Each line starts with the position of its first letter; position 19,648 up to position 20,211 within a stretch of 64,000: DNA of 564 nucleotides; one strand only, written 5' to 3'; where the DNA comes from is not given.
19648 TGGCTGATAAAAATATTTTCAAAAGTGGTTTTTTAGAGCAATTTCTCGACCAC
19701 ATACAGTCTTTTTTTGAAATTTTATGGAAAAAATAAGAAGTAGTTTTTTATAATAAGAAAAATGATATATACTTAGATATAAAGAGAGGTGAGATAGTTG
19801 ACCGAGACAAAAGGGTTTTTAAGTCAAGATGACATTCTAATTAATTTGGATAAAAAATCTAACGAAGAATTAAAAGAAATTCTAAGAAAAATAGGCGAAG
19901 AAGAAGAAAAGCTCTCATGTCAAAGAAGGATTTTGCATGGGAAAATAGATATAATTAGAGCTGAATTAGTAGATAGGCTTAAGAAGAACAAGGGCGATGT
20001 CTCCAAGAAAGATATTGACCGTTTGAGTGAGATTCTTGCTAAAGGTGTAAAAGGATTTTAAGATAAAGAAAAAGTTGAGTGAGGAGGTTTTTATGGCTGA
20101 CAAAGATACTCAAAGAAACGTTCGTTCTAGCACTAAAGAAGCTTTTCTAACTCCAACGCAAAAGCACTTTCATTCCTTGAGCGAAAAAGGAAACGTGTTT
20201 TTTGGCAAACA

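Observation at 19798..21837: Five-gene operon: three unknown small proteins, a zinc-ribbon FHA protein and an FtsR-like MerR regulator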

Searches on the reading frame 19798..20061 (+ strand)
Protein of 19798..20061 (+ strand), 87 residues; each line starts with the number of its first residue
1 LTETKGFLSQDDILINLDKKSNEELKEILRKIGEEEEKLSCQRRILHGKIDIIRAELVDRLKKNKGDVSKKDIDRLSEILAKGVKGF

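Call 4: search_protein_families(library=pfam, proteins=[window:19798-20061:+], max_evalue=0.1)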
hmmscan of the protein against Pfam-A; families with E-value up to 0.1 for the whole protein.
window:19798-20061:+ (87 aa): 5 families
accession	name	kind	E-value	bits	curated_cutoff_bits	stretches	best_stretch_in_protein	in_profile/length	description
PF22802.1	RsiG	-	3.8e-17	62.2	27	1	17-80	7-65/65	RsiG-like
PF02037.33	SAP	-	0.0014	18.7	23.9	0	17-33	2-18/37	SAP domain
PF23819.1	DUF7189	-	0.035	14.8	27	0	7-32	42-67/68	Family of unknown function (DUF7189)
PF14265.11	DUF4355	-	0.049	14.3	25.4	1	19-84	52-114/124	Capsid assembly scaffolding protein Gp46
PF24270.1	HTH_Cmi2_C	-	0.056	14.1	27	1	18-66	25-73/125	Cmi2, C-terminal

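Call 11: search_solved_structures(query=window:19798-20061:+, max_evalue=10, show_alignments=3)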
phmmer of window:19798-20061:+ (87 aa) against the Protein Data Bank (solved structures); distinct sequences matched with E-value up to 10: 15.
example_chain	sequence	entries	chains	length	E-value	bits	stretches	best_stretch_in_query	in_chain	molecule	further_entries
6pfj_T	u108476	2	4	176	3.7e-08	37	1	24-81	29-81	AmfC protein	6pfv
7lq2_B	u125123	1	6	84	1.6e-07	34.9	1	17-60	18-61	RR RsiG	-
7lq4_D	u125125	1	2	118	1.6e-07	34.9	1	17-60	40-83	RsiG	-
7lq3_B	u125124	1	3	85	1.7e-07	34.9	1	17-60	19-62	RsiG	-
5mak_A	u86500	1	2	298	0.27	15.1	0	55-78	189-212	R7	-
5ma3_A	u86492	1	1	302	0.31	14.9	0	55-78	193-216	R11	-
5ma9_A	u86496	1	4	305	0.32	14.9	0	55-78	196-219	R11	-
6f55_A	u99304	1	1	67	0.39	14.6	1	26-61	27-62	PACSIN 3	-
5aj4_Ac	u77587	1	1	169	1.2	13.1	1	9-41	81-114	MITORIBOSOMAL PROTEIN MS25, MRPS25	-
5aj3_c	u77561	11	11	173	1.2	13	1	9-41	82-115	MITORIBOSOMAL PROTEIN MS25, MRPS25 | Mitochondrial ribosomal protein S25 | Interferon alpha-inducible protein 6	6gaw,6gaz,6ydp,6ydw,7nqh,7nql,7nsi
9i2a_A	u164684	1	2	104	1.3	12.9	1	16-52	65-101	Ferredoxin-4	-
6nu2_AT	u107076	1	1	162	1.4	12.9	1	9-40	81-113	28S ribosomal protein S25, mitochondrial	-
3jd5_c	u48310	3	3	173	1.6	12.6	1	9-44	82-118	28S ribosomal protein S25, mitochondrial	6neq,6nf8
8yhx_G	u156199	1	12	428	1.7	12.5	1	3-80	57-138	SIR2 family protein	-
9q6a_A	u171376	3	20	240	9.6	10.2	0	5-32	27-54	COMMD-like protein MBK5214510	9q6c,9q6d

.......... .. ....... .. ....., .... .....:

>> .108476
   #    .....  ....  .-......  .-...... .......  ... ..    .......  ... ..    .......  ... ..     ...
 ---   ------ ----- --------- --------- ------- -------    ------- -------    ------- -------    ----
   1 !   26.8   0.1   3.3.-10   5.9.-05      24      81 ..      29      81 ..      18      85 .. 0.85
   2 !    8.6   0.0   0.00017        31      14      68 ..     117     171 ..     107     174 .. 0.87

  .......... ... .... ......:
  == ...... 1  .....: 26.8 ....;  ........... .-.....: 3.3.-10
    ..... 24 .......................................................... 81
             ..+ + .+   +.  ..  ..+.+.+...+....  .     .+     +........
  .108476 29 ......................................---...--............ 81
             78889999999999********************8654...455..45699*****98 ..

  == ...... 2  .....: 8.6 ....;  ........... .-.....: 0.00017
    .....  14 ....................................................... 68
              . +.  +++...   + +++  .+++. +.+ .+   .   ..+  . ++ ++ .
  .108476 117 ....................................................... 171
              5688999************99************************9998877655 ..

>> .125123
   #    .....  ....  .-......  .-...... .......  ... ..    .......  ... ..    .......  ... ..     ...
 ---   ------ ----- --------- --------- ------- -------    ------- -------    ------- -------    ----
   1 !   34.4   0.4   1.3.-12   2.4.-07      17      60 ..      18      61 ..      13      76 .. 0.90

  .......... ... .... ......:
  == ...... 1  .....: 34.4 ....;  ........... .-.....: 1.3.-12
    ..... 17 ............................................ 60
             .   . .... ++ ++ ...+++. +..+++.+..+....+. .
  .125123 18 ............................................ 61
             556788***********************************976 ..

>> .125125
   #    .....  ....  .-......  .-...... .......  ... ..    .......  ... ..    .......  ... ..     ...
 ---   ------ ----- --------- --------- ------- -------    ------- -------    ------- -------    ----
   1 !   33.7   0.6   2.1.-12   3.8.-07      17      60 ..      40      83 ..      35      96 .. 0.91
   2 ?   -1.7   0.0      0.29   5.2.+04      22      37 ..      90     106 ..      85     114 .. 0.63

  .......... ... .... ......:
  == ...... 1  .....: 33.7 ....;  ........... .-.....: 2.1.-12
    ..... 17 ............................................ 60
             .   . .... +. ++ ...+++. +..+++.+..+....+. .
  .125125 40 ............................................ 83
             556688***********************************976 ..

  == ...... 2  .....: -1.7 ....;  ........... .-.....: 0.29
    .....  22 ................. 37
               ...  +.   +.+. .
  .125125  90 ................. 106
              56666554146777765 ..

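Call 21: find_homologous_proteins(query=window:19798-20061:+, max_evalue=0.01)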
Query window:19798-20061:+ (87 aa): 18 proteins with E <= 0.01 among 22 candidates.
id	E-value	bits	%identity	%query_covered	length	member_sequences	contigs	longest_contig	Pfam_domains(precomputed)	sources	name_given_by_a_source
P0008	1.9e-45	170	100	100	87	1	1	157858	PF22802.2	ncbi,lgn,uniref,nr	ncbi:hypothetical protein [Candidatus Oleimmundimicrobium sp.]|uniref:RsiG family protein n=1 Tax=Ca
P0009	2.9e-30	122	77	97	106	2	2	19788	PF22802.2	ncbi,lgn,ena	-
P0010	4.0e-27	112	72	98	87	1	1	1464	PF22802.2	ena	-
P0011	9.9e-26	107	68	95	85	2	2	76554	PF22802.2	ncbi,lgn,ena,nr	ncbi:MAG TPA: hypothetical protein ENN33_13215 [Ignavibacteria bacterium]|nr:hypothetical protein [I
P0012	9.8e-19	85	60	91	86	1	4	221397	PF22802.2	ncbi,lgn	-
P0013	3.1e-18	83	58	92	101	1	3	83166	PF22802.2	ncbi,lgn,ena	-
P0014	2.1e-16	78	57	86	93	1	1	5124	PF22802.2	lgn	-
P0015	5.7e-16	76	51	92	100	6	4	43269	PF22802.2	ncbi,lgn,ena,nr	ncbi:MAG TPA: hypothetical protein DE036_00745 [Actinobacteria bacterium]|nr:hypothetical protein [C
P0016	2.3e-15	74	60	85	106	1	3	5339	PF22802.2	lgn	-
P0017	3.5e-15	74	59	85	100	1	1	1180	PF22802.2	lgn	-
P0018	1.3e-14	72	53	85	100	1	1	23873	PF22802.2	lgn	-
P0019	1.6e-14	72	54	86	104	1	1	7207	PF22802.2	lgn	-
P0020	2.1e-14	71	54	87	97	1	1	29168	PF22802.2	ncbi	-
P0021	9.8e-14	69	58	78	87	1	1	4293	PF22802.2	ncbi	-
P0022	1.0e-13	69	55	87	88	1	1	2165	PF22802.2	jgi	-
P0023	3.4e-13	67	58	84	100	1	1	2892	PF22802.2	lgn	-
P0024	7.4e-13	66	50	92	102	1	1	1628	PF22802.2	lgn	-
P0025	1.9e-12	65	56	84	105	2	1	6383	PF22802.2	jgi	jgi:5-methylcytosine-specific restriction endonuclease McrBC regulatory subunit McrC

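Call 22: find_encoding_contigs(protein=P0011, flank=5000, max_places=2)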
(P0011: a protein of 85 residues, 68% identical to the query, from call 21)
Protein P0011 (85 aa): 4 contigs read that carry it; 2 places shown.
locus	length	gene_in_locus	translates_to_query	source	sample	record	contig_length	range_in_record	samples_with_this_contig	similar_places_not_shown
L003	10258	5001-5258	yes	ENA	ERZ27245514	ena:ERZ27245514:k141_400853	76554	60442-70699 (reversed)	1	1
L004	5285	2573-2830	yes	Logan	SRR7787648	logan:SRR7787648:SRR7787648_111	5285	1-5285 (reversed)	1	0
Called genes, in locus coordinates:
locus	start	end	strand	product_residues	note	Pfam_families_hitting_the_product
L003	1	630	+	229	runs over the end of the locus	PF05949:DUF881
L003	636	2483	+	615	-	PF12229:PG_binding_4, PF04294:VanW, PF07501:G5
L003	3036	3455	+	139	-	PF01894:YjbQ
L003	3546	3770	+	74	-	PF11213:DUF3006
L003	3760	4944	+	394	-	PF00768:Peptidase_S11, PF13354:Beta-lactamase2 (weak), PF07943:PBP5_C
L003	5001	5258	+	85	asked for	PF22802:RsiG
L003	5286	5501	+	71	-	-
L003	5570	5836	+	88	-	-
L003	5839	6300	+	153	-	PF16697:Yop-YscD_cpl, PF00498:FHA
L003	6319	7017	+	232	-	PF00376:MerR, PF13411:MerR_1, PF13591:MerR_2 (faint), PF28507:Rv1828_C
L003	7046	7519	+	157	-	PF01927:Mut7-C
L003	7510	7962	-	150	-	PF01578:Cytochrom_C_asm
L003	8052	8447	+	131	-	-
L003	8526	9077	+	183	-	PF00156:Pribosyltran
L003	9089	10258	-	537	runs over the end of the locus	PF02690:Na_Pi_cotrans, PF01895:PhoU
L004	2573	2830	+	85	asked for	PF22802:RsiG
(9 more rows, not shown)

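Call 23: find_encoding_contigs(protein=P0012, flank=5000, max_places=2)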
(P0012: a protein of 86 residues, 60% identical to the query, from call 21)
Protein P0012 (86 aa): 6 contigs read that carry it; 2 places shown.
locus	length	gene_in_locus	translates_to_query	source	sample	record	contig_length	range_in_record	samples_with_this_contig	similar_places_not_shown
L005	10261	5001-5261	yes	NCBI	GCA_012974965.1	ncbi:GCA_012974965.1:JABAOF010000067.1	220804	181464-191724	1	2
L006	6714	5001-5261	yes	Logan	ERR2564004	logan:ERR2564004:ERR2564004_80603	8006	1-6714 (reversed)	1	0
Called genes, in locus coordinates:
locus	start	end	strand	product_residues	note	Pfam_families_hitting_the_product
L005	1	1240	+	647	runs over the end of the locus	PF12229:PG_binding_4, PF04294:VanW, PF07501:G5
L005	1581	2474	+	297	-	PF00781:DAGK_cat, PF19279:YegS_C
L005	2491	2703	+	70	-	PF11213:DUF3006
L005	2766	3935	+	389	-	PF00768:Peptidase_S11, PF13354:Beta-lactamase2, PF07943:PBP5_C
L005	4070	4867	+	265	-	PF02634:FdhD-NarQ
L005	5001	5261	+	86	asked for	PF22802:RsiG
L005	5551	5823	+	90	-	-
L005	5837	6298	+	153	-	PF12773:DZR (weak), PF13240:Zn_Ribbon_1, PF16697:Yop-YscD_cpl, PF00498:FHA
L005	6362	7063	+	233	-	PF13411:MerR_1, PF00376:MerR (weak), PF13591:MerR_2 (faint), PF13411:MerR_1 (weak), PF28507:Rv1828_C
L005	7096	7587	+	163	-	PF01927:Mut7-C, PF18480:DUF5615 (weak)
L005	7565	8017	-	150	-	PF01578:Cytochrom_C_asm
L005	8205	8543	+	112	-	-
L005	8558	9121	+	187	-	PF00156:Pribosyltran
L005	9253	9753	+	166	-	PF07885:Ion_trans_2, PF02254:TrkA_N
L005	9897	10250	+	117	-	PF02080:TrkA_C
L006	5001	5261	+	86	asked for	PF22802:RsiG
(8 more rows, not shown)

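Call 24: find_encoding_contigs(protein=P0015, flank=5000, max_places=2)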
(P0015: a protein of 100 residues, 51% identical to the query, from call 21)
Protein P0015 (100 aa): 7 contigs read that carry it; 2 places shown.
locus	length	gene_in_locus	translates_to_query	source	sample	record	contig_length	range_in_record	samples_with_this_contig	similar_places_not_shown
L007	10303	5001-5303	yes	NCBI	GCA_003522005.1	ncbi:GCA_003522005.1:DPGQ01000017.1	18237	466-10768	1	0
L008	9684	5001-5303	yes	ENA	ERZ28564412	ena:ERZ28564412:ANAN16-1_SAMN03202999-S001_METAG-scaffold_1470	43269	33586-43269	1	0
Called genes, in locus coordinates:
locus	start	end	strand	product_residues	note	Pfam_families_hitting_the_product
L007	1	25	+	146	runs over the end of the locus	PF01152:Bac_globin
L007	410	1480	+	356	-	PF13379:NMT1_2, PF09084:NMT1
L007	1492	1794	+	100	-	-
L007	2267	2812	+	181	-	-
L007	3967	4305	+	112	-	PF04358:DsrC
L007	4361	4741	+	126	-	PF01597:GCV_H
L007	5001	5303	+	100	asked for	PF22802:RsiG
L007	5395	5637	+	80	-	-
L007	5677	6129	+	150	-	PF16697:Yop-YscD_cpl, PF00498:FHA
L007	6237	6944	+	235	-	PF00376:MerR, PF13411:MerR_1, PF13591:MerR_2 (faint), PF28507:Rv1828_C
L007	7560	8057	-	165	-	PF00582:Usp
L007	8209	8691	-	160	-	PF00582:Usp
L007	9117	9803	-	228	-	-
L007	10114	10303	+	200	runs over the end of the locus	PF04203:Sortase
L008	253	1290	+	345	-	PF13379:NMT1_2, PF09084:NMT1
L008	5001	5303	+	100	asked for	PF22802:RsiG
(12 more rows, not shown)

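Call 40: search_protein_families(library=ncbifam, proteins=[window:19798-20061:+], max_evalue=0.01)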
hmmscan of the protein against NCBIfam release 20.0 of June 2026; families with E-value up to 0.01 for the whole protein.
window:19798-20061:+ (87 aa): 0 families
